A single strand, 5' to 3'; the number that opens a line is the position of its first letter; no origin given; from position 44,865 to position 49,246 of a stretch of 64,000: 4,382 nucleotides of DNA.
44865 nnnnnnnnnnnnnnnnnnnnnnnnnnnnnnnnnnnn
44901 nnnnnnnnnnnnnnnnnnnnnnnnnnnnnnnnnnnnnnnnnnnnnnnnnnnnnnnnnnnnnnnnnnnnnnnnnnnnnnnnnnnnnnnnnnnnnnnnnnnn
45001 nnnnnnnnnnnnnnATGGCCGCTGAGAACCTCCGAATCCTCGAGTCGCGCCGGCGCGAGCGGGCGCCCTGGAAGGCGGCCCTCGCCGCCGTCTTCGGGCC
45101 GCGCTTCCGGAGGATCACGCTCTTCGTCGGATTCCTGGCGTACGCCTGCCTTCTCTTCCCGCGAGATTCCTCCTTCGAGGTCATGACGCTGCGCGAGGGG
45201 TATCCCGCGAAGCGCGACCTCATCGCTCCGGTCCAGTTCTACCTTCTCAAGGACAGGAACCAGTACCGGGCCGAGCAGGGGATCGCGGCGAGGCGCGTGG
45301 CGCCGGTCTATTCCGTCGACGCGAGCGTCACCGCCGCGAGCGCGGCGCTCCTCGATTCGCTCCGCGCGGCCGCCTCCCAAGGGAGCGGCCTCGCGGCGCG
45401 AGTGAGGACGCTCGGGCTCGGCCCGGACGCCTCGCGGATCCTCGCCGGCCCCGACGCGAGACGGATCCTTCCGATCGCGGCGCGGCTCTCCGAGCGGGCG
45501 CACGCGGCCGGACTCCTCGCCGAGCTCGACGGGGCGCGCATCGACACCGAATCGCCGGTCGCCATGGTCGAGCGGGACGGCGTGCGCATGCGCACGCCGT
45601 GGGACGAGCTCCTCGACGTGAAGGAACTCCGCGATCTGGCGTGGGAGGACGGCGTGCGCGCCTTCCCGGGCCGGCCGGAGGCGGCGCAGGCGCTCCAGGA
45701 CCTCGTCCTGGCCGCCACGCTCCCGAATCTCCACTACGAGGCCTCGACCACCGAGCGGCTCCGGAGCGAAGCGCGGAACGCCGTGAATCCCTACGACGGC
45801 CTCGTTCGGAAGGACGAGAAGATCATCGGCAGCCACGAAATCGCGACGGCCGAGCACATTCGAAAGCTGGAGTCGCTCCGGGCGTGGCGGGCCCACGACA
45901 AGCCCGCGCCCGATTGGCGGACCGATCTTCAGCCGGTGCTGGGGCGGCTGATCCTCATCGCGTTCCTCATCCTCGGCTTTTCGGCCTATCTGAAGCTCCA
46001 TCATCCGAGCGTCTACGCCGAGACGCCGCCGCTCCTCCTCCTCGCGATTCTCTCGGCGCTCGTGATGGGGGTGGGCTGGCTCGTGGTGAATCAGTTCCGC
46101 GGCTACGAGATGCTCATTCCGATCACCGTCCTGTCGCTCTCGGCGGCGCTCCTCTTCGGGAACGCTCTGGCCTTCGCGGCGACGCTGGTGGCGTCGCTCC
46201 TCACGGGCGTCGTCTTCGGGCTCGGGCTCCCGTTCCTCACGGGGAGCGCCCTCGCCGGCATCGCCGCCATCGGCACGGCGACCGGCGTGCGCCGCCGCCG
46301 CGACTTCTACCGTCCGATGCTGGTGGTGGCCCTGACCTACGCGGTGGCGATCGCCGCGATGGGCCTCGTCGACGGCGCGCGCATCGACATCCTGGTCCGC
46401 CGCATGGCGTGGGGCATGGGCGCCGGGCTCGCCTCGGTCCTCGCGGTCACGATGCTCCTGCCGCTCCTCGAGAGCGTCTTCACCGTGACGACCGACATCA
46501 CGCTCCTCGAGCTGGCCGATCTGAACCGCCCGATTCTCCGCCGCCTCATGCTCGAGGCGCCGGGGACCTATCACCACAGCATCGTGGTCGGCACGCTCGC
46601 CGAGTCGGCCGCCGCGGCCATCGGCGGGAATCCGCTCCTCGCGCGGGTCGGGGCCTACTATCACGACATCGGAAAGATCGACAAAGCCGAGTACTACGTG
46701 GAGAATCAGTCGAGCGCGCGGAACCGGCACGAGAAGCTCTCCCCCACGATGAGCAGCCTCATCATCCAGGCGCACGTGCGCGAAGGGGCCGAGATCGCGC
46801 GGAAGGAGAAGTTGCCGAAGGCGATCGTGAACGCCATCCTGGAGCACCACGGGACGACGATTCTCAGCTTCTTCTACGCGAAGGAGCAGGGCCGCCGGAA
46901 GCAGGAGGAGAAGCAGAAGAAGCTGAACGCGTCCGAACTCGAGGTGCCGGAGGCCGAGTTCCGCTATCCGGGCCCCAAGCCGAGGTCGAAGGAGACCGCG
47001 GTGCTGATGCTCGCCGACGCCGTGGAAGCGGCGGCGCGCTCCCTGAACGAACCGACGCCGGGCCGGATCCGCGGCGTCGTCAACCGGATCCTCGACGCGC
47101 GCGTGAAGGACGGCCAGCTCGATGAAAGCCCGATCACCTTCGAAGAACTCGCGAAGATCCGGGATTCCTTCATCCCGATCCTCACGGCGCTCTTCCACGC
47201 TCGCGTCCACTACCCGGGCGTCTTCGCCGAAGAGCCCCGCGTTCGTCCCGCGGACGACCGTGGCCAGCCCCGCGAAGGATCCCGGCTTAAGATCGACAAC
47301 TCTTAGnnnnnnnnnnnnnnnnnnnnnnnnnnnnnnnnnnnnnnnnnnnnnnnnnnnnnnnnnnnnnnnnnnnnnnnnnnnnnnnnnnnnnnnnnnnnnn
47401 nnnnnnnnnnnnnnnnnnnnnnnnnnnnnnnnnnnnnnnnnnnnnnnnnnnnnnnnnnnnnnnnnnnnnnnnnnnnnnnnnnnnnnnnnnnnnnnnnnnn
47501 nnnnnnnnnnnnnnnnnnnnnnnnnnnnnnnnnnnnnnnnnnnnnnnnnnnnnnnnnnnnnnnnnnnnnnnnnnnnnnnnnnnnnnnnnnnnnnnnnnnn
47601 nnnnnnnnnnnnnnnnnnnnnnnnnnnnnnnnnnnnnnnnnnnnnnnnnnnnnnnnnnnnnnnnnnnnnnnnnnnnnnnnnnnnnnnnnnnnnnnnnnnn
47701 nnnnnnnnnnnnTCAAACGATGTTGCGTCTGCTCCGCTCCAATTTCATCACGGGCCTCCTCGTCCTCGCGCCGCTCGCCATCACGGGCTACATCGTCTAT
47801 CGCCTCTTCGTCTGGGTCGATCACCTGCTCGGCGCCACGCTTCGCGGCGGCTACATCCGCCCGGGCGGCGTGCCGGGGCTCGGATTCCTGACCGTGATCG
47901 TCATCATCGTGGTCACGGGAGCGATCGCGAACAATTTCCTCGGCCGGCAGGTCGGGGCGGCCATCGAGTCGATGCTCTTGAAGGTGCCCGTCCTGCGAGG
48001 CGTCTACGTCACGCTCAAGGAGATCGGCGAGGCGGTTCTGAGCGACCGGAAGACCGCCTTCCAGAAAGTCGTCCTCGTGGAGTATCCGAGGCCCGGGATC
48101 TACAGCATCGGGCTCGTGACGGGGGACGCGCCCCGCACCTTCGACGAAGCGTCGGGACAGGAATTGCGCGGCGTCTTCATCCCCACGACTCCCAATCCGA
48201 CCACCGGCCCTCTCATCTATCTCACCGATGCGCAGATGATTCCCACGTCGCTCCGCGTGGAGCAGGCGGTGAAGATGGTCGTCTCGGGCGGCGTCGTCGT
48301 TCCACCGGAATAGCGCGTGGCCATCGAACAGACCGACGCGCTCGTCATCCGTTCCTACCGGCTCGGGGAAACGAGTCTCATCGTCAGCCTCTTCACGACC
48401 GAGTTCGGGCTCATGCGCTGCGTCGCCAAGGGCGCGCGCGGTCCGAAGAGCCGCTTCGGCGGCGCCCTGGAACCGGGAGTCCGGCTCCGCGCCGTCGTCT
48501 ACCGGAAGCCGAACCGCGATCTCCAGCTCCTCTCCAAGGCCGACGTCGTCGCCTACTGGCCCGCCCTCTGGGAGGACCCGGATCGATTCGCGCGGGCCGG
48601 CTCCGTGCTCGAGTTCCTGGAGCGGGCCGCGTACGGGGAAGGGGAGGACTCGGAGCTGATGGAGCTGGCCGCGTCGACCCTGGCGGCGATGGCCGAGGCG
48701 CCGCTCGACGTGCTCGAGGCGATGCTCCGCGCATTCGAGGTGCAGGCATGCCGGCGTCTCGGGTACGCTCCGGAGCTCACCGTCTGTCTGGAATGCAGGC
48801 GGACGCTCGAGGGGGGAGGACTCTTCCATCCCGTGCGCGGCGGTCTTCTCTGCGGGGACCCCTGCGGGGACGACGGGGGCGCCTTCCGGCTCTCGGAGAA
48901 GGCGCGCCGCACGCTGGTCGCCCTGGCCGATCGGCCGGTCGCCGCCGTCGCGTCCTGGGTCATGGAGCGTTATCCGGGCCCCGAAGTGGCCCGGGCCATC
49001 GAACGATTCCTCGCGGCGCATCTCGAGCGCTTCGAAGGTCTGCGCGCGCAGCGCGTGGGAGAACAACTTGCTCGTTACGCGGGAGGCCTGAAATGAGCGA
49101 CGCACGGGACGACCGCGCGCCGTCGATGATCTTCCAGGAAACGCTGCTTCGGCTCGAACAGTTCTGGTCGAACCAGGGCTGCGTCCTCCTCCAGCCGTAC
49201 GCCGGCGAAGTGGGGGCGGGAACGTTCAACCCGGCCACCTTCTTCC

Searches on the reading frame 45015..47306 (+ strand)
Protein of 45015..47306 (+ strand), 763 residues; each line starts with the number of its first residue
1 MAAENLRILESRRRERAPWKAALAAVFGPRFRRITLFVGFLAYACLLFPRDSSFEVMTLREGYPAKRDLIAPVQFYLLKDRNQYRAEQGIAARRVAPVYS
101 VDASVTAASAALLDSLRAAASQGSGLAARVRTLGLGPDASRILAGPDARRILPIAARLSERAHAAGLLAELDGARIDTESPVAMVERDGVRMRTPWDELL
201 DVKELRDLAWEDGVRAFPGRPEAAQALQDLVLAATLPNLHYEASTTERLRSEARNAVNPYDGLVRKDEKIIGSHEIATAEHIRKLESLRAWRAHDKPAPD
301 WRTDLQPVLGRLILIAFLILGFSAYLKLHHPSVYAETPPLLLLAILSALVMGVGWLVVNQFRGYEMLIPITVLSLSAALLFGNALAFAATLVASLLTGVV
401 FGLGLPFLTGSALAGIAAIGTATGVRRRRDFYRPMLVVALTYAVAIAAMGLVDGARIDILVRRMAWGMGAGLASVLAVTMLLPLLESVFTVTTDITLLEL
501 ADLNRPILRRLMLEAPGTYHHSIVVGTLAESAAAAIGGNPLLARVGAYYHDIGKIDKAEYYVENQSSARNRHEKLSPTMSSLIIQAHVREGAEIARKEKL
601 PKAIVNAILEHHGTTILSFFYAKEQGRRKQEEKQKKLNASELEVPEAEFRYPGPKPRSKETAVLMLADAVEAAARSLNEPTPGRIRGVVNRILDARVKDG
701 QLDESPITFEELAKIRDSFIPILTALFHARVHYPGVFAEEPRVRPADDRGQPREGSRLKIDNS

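Call 12: search_protein_families(library=pfam, proteins=[window:45015-47306:+], max_evalue=0.001)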
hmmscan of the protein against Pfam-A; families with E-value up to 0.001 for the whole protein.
window:45015-47306:+ (763 aa): 5 families
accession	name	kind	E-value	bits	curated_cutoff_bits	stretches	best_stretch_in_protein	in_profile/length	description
PF07698.17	7TM-7TMR_HD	-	1.8e-22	80.6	29.4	1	306-493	2-190/190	7TM receptor with intracellular HD hydrolase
PF07697.16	7TMR-HDED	-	1.9e-20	74.3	27.6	1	61-290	2-222/224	7TM-HD extracellular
PF01966.28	HD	-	9.3e-17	61.8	22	1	518-672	1-115/116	HD domain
PF08668.18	HDOD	-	0.00088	19.3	22.9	0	514-612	91-194/196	HDOD domain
PF18019.7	Cas3_HD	-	0.00096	19.7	23.1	0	544-643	58-151/207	Cas3, HD domain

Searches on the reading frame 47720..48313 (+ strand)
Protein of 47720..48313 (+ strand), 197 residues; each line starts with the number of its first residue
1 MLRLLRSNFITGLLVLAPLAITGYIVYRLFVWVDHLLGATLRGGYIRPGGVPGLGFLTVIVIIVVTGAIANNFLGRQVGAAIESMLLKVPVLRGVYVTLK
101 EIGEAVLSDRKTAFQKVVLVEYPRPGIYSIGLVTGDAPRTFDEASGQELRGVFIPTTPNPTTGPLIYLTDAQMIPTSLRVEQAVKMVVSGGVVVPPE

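Call 12: search_protein_families(library=pfam, proteins=[window:47720-48313:+], max_evalue=0.001)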
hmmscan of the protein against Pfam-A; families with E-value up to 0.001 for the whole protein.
window:47720-48313:+ (197 aa): 1 family
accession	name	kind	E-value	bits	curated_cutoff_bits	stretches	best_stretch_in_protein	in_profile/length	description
PF04367.18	DUF502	-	2.3e-31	108.3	23.8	1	57-162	1-107/107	Protein of unknown function (DUF502)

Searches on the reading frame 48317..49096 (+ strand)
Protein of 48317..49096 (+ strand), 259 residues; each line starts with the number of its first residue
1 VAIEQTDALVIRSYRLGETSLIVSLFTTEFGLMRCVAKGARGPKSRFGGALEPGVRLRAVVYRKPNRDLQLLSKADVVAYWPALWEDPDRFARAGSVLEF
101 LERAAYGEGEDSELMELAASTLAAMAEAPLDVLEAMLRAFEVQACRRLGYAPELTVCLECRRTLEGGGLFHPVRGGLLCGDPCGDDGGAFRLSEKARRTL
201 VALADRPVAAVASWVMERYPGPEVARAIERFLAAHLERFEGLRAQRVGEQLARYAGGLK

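Call 12: search_protein_families(library=pfam, proteins=[window:48317-49096:+], max_evalue=0.001)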
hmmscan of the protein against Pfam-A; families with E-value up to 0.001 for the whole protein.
window:48317-49096:+ (259 aa): 2 families
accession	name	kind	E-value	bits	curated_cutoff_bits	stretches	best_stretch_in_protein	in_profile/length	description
PF11967.14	RecO_N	-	1.1e-21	77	27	1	1-79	1-78/80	Recombination protein O N terminal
PF02565.21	RecO_C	-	2.3e-17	63.6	22.1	1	86-238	2-151/157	Recombination protein O C terminal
